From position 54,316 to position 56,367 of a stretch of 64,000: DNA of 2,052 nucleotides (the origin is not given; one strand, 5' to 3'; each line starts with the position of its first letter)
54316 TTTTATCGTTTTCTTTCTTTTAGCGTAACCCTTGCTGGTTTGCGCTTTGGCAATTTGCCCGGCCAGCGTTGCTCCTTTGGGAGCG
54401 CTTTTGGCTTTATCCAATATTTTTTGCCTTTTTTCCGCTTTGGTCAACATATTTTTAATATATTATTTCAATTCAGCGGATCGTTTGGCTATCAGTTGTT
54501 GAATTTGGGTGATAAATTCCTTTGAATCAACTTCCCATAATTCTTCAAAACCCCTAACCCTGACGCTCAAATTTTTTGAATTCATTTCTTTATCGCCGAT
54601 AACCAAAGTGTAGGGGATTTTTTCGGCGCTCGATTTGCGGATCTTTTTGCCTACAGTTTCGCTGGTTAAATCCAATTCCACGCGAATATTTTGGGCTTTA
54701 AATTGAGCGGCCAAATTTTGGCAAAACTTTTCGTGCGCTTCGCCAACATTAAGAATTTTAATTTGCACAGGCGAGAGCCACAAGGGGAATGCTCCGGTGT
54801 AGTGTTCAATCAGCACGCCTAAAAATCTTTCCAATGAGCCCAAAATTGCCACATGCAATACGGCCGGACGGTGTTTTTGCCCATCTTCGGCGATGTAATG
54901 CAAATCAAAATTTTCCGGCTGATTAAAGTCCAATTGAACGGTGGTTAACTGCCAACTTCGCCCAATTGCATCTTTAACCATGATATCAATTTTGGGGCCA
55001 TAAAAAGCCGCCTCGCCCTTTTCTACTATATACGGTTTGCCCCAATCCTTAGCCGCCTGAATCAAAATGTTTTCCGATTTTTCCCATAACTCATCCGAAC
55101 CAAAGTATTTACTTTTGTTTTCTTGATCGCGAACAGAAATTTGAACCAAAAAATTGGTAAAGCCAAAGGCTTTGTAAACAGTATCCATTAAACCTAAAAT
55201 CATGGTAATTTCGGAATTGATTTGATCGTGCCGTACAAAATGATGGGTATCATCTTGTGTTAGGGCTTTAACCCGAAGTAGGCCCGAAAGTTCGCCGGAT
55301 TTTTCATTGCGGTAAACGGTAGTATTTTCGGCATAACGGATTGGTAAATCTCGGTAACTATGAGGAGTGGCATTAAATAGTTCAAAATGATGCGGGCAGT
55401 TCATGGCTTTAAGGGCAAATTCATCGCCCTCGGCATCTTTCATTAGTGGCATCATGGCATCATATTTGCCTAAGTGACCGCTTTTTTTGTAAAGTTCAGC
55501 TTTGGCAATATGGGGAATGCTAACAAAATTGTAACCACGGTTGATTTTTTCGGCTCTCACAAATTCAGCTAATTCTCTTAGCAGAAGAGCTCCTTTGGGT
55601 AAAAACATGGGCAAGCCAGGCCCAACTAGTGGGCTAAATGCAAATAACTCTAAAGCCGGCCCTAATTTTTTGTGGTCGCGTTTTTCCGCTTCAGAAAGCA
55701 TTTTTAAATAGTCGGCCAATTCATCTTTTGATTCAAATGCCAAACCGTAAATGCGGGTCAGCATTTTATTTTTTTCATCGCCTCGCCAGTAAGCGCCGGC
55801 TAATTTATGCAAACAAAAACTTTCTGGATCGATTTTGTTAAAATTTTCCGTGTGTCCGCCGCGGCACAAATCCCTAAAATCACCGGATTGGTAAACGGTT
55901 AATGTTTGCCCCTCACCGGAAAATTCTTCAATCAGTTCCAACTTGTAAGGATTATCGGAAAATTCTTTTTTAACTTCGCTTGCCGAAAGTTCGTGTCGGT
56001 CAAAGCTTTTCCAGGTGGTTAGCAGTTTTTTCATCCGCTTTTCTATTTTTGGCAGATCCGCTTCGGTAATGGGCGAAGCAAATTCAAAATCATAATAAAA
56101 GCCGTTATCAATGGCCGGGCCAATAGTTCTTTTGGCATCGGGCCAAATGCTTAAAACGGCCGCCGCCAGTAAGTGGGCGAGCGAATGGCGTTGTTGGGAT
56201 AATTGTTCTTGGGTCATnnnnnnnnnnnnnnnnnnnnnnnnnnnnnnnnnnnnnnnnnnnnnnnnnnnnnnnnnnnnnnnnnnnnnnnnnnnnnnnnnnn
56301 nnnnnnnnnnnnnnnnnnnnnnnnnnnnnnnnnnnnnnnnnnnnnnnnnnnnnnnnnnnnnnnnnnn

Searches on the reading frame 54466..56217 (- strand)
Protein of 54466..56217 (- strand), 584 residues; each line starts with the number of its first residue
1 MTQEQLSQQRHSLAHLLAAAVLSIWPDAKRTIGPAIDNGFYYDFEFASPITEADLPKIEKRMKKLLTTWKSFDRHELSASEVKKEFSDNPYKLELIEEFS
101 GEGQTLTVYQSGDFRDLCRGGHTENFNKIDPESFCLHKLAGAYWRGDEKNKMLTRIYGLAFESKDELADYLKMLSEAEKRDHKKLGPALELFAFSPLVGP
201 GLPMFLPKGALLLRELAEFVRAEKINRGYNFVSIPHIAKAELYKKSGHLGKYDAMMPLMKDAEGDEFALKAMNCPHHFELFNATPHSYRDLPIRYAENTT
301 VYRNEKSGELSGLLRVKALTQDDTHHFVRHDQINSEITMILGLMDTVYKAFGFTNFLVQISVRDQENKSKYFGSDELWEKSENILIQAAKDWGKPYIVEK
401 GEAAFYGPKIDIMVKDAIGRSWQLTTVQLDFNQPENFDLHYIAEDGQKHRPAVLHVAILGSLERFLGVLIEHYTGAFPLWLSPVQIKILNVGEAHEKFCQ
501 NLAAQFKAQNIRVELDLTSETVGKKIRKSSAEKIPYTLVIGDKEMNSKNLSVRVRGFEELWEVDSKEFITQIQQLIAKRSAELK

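Call 71: search_protein_families(library=pfam, proteins=[window:54466-56217:-], max_evalue=0.00001)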
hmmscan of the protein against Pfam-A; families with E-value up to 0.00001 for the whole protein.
window:54466-56217:- (584 aa): 3 families
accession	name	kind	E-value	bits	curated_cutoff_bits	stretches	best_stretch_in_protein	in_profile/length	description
PF00587.30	tRNA-synt_2b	-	1.3e-41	143.1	29.3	1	260-473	4-179/179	tRNA synthetase class II core domain (G, H, P, S and T)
PF03129.25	HGTP_anticodon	-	2.8e-19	69.5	21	1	485-574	1-93/94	Anticodon binding domain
PF07973.19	tRNA_SAD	-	4.2e-08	33.5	24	1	106-157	1-44/44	Threonyl and Alanyl tRNA synthetase second additional domain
